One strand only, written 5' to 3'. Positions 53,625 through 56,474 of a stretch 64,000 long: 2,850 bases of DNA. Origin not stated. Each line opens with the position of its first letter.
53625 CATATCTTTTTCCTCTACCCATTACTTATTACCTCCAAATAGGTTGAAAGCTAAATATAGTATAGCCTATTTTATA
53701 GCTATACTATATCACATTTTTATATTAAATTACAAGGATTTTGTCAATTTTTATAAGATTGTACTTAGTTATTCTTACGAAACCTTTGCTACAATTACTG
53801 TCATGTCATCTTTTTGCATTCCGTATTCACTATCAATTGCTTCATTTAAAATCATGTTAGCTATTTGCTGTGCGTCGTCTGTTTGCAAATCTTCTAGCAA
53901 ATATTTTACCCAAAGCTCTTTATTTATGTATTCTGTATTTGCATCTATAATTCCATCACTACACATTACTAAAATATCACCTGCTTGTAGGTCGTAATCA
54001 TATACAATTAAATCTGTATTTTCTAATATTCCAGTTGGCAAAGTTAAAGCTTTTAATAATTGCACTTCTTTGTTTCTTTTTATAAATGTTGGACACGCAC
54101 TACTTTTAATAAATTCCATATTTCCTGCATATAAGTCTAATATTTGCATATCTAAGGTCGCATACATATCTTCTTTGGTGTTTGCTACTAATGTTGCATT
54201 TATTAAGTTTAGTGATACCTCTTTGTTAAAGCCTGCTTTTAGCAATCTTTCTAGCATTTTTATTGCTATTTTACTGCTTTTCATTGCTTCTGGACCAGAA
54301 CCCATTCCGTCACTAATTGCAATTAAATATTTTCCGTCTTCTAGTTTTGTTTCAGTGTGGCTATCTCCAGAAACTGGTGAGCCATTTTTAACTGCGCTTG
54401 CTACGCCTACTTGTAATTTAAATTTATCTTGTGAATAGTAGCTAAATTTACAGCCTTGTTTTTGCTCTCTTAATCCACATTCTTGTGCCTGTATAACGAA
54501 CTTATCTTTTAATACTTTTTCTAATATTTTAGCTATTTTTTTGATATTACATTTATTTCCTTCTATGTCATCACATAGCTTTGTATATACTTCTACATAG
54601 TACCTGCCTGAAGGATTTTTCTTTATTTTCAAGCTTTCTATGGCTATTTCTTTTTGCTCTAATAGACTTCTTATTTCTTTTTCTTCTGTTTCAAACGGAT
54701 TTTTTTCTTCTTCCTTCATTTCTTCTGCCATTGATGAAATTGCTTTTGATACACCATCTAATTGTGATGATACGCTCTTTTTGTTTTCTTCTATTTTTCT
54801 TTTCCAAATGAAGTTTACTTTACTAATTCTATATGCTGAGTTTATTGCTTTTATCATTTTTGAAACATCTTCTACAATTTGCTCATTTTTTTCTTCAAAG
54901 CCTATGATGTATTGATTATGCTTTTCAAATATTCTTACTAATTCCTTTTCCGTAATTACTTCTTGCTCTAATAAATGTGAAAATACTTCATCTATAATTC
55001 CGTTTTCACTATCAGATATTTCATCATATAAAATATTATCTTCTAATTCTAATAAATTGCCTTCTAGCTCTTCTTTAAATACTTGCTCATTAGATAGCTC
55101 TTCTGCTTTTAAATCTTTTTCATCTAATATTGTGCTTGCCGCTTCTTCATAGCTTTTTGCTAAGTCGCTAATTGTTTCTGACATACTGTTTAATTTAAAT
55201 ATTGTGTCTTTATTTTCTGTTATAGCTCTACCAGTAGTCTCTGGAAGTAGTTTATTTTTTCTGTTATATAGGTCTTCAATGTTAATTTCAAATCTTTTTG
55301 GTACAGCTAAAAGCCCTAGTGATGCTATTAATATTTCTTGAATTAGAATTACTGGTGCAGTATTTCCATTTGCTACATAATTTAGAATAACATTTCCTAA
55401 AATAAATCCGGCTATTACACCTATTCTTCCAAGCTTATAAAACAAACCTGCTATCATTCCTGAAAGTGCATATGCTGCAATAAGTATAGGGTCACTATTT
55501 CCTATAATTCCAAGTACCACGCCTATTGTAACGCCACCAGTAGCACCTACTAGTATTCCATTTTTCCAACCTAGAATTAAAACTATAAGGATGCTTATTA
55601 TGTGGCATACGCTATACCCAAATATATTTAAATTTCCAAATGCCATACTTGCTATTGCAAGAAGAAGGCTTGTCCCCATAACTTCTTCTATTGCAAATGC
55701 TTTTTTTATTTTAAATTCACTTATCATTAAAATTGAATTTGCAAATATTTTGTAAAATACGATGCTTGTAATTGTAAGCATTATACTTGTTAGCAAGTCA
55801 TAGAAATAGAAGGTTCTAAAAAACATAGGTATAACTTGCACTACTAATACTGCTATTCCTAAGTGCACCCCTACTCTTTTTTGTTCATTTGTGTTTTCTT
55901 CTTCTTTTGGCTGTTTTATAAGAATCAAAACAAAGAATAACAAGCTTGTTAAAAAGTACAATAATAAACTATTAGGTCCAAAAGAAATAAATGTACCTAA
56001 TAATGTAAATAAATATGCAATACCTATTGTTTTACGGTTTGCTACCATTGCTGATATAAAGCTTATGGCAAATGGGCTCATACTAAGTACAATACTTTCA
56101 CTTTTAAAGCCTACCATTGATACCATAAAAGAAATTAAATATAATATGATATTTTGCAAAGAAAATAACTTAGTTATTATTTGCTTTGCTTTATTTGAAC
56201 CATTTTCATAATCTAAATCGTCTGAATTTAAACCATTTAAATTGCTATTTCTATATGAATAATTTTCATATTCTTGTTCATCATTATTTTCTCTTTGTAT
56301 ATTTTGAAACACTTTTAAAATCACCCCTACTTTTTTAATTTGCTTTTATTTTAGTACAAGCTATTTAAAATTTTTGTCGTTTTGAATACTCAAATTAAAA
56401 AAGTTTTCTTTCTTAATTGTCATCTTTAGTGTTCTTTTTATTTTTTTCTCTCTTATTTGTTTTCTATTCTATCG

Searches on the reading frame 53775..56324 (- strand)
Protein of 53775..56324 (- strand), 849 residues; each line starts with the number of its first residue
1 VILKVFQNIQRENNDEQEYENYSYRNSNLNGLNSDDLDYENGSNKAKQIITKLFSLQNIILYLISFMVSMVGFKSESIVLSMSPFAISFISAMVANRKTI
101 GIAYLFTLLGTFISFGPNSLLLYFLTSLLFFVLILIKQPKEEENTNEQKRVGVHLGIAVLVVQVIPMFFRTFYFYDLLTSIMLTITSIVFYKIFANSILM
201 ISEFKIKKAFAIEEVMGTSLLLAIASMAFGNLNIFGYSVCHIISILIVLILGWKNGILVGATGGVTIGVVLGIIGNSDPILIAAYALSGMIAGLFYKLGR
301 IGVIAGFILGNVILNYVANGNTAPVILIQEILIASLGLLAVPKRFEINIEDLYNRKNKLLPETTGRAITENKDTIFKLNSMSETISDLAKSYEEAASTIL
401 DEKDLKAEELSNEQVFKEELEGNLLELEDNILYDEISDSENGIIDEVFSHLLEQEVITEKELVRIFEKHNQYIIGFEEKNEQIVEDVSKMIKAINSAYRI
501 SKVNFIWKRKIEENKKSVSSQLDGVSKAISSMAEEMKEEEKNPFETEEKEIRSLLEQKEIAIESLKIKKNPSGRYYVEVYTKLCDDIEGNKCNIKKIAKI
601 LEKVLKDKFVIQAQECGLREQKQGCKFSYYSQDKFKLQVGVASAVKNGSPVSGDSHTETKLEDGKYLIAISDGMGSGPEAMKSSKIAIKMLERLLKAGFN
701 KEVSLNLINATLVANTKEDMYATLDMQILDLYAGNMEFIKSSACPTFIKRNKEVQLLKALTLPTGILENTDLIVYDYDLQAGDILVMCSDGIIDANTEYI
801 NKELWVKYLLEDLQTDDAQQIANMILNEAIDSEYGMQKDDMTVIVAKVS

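Call 9: search_protein_families(library=pfam, proteins=[window:53775-56324:-], max_evalue=0.01)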
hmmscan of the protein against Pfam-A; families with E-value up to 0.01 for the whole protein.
window:53775-56324:- (849 aa): 3 families
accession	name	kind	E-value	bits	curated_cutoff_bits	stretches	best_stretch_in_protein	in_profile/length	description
PF19732.4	SpoIIE_N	-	2.1e-44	152.5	27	1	38-649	21-603/605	Stage II sporulation protein E N-terminal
PF07228.17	SpoIIE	-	3.7e-30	105.7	25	1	663-848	2-191/192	Stage II sporulation protein E (SpoIIE)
PF13672.11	PP2C_2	-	3.9e-06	27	24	1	654-723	14-79/209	Protein phosphatase 2C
